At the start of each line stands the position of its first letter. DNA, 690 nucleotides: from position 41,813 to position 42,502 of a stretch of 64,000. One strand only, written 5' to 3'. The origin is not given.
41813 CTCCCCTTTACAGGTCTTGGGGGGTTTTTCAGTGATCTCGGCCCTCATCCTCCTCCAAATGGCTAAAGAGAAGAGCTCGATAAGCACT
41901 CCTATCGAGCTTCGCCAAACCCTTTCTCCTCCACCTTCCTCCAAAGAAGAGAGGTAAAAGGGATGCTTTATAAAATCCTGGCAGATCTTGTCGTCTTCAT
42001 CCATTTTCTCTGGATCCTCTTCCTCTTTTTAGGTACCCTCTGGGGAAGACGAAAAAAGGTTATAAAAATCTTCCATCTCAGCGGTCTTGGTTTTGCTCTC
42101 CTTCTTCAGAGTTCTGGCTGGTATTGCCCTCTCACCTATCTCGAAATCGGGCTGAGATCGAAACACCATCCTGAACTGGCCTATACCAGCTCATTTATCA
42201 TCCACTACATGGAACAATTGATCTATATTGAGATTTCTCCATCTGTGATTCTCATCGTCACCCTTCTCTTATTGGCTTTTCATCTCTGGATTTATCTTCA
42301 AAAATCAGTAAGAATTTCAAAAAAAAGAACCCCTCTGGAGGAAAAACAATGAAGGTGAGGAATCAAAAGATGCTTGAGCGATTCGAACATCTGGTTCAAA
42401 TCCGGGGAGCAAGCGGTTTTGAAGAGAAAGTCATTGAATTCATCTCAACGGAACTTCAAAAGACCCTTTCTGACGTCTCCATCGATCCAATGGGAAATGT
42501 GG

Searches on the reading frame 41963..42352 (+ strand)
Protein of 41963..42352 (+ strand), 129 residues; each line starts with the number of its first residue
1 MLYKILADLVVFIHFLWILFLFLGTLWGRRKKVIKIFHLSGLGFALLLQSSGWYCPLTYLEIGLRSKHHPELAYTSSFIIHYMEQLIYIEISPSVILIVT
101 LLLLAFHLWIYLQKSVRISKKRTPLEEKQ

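Call 20: search_protein_families(library=pfam, proteins=[window:41963-42352:+], max_evalue=0.00001)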
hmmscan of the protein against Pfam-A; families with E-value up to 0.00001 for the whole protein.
window:41963-42352:+ (129 aa): 1 family
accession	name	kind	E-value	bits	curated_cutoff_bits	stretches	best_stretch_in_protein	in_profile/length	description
PF10861.13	DUF2784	-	5.6e-18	65.4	29.7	1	5-110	2-107/109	Protein of Unknown function (DUF2784)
